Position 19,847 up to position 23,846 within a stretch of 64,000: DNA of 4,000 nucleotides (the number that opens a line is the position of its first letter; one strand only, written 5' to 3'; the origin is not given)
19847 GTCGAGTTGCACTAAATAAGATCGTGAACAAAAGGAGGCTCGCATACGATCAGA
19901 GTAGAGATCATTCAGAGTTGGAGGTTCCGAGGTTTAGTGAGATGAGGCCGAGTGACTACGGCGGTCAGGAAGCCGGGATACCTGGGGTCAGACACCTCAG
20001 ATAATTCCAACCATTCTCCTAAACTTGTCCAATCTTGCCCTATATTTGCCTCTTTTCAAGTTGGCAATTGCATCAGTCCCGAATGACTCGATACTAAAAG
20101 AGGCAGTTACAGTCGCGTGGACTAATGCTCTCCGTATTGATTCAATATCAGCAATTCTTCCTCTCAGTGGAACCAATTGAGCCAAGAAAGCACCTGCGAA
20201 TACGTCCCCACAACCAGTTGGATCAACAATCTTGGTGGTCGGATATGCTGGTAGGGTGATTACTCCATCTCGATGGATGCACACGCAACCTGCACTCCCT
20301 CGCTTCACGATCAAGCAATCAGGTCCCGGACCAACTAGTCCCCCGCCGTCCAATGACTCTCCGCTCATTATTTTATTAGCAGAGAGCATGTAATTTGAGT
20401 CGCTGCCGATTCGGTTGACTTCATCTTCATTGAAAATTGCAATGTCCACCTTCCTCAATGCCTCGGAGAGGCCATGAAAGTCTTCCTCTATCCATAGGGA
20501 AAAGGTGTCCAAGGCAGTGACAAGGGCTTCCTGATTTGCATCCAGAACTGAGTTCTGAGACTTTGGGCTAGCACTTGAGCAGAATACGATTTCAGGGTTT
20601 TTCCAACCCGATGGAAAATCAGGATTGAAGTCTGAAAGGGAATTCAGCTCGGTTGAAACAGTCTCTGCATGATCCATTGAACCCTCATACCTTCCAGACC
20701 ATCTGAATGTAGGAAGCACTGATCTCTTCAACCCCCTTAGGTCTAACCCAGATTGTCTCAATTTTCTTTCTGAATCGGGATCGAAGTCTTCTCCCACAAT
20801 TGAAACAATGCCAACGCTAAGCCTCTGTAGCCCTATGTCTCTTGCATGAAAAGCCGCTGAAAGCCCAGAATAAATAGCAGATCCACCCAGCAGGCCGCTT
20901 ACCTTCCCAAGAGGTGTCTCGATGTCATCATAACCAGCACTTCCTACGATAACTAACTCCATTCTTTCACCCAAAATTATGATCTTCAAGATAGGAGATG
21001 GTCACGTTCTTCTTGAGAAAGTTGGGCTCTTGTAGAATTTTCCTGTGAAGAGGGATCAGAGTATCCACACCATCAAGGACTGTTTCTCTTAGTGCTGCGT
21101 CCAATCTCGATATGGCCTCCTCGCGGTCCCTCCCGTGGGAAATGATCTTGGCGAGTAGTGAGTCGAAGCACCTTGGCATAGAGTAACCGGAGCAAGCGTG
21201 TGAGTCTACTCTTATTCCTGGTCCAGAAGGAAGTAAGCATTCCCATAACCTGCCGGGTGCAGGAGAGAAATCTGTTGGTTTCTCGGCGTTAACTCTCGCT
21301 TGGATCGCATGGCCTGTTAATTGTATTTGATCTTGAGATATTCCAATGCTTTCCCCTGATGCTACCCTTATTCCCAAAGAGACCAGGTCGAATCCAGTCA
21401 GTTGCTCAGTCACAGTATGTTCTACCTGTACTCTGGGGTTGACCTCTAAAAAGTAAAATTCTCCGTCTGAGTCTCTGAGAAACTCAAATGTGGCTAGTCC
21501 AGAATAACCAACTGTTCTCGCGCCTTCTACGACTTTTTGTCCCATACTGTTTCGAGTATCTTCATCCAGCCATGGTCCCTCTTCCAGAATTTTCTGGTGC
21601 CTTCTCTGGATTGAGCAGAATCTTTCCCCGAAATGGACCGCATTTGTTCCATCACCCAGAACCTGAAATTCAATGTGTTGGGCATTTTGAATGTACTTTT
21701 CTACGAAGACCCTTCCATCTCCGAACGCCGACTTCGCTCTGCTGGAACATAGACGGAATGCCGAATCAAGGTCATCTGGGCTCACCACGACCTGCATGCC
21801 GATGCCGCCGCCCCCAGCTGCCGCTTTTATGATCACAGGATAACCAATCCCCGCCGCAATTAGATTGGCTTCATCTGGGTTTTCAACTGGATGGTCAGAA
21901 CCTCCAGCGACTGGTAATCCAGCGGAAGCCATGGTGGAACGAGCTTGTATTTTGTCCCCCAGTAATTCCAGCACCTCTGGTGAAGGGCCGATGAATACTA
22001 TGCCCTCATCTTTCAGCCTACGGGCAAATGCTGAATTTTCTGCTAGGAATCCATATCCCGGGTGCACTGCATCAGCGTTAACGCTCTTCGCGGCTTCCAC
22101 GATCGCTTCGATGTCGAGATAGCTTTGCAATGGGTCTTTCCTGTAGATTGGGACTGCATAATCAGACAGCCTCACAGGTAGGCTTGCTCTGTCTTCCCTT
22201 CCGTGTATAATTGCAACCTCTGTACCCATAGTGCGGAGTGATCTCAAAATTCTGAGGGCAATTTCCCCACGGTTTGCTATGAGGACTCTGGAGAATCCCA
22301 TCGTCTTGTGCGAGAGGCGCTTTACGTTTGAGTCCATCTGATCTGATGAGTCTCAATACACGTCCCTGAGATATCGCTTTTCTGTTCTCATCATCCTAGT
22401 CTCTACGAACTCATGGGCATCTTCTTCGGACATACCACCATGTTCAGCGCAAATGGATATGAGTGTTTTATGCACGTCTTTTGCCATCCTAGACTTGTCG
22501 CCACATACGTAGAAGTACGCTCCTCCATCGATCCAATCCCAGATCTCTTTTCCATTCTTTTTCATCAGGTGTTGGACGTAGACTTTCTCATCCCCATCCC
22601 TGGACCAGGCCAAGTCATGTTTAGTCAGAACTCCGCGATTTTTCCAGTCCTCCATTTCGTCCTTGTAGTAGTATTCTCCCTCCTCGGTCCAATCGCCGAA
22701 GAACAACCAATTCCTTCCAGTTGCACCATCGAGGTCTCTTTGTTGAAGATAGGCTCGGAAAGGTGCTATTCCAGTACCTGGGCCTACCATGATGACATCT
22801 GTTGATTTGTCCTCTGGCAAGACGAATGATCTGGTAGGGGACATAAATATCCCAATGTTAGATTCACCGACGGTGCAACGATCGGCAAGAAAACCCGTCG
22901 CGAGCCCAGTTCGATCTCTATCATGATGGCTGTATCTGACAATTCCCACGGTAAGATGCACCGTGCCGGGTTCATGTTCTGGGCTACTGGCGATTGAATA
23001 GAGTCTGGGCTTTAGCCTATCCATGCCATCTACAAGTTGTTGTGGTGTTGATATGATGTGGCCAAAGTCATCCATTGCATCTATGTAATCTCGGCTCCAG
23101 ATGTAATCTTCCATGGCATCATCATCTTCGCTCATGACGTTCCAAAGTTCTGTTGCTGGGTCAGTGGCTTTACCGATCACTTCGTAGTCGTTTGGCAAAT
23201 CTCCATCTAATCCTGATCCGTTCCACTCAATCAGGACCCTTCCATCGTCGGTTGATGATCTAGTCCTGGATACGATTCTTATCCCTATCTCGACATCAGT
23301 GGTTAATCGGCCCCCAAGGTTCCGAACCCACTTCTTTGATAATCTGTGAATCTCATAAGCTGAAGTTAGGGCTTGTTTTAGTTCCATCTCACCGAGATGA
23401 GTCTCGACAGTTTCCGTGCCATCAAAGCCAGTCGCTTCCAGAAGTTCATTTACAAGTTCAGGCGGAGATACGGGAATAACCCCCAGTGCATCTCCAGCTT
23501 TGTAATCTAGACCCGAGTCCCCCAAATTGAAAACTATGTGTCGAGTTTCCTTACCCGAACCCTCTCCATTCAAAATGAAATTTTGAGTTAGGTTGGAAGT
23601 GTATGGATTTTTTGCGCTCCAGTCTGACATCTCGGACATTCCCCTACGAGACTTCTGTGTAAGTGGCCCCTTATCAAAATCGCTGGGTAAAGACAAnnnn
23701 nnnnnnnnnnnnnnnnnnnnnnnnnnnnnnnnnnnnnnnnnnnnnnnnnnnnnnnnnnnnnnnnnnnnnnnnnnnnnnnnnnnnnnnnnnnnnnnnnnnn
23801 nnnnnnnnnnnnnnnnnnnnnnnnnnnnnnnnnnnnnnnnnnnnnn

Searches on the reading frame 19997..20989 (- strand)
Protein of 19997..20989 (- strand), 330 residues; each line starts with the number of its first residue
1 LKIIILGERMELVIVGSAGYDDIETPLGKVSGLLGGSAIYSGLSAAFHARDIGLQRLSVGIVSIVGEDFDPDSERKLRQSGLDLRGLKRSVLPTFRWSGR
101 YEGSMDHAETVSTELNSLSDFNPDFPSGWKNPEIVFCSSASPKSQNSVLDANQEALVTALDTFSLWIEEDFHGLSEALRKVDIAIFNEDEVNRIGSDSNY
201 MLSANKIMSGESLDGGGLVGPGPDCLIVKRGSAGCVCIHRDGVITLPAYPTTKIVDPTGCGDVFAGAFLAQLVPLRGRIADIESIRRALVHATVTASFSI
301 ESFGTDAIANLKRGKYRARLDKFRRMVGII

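Call 16: search_protein_families(library=pfam, proteins=[window:19997-20989:-], max_evalue=0.0001)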
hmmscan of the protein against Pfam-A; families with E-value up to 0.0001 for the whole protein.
window:19997-20989:- (330 aa): 1 family
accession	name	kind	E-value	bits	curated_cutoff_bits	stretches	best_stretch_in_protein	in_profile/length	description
PF00294.29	PfkB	-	4.4e-18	66.1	25.8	1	57-307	51-297/302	pfkB family carbohydrate kinase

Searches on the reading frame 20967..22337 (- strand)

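Call 16: search_protein_families(library=pfam, proteins=[window:20967-22337:-], max_evalue=0.0001)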
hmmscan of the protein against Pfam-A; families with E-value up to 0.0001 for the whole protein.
window:20967-22337:- (456 aa): 5 families
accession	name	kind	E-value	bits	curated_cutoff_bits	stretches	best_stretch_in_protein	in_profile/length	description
PF02786.22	CPSase_L_D2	-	4.2e-61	206.6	19.8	1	128-331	1-208/211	Carbamoyl-phosphate synthase L chain, ATP binding domain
PF00289.28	Biotin_carb_N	-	1.7e-38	131.9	25.5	1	15-123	2-110/110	Biotin carboxylase, N-terminal domain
PF02785.25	Biotin_carb_C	-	1.2e-31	109.5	32.4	1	346-451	1-107/108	Biotin carboxylase C-terminal domain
PF07478.18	Dala_Dala_lig_C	-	8.5e-12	45.4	24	1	157-301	28-174/204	D-ala D-ala ligase C-terminus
PF02222.28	ATP-grasp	-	1.1e-07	32.1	27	1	150-303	15-163/179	ATP-grasp domain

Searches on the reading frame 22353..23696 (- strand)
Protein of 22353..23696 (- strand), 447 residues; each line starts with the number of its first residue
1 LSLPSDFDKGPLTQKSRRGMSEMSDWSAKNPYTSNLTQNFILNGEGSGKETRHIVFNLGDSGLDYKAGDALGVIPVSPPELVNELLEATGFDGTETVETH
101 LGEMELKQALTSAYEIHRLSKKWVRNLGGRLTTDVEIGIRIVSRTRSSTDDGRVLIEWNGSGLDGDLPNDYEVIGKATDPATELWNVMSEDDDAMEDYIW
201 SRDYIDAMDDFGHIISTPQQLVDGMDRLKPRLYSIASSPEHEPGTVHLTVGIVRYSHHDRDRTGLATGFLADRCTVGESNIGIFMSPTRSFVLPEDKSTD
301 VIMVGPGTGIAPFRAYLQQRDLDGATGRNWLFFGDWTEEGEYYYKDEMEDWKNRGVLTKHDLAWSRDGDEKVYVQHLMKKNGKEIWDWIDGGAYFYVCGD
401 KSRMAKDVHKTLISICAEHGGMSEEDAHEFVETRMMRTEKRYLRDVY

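Call 16: search_protein_families(library=pfam, proteins=[window:22353-23696:-], max_evalue=0.0001)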
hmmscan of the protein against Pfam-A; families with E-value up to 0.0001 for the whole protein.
window:22353-23696:- (447 aa): 2 families
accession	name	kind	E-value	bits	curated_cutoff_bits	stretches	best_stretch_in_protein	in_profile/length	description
PF00667.26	FAD_binding_1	-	6.8e-25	88.4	32.3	2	202-269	153-222/222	FAD binding domain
PF00175.26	NAD_binding_1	-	4.2e-14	53.6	22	1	303-410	1-109/109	Oxidoreductase NAD-binding domain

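Call 17: search_protein_families(library=ncbifam, proteins=[window:22353-23696:-], max_evalue=0.001)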
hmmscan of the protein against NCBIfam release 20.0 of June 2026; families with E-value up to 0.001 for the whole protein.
window:22353-23696:- (447 aa): 8 families
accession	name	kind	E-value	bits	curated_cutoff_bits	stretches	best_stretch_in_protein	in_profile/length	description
NF004859.0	PRK06214.1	equivalog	8.4e-118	394.3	432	2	180-447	276-539/539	sulfite reductase subunit alpha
TIGR01931.1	cysJ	equivalog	1e-115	387.7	668.15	2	182-447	337-597/597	assimilatory sulfite reductase (NADPH) flavoprotein subunit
NF008197.0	PRK10953.1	equivalog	4.6e-103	345.5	838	2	188-447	346-601/601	NADPH-dependent assimilatory sulfite reductase flavoprotein subunit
NF058510.1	bifunc_CpcD_PetH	exception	4.2e-26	91.6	635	2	228-424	178-387/405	bifunctional rod-capping linker CpcD/ferredoxin--NADP reductase PetH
NF045929.1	FNRPetHCyano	equivalog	4.7e-24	84.9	600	1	229-420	183-390/411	ferredoxin--NADP reductase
TIGR03224.1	benzo_boxA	equivalog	8.9e-22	77.6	459.2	1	231-421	199-391/411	benzoyl-CoA 2,3-epoxidase subunit BoxA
NF009805.0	PRK13289.1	equivalog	9.7e-06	24.7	432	1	224-413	199-378/399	NO-inducible flavohemoprotein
NF040810.1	BenC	equivalog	0.00015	21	430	1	263-411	173-314/333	benzoate 1,2-dioxygenase electron transfer component BenC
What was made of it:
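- No BoxA was found, and the only FNR-like protein is CysJ-type at 77.6 against 459 bits (call 17).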
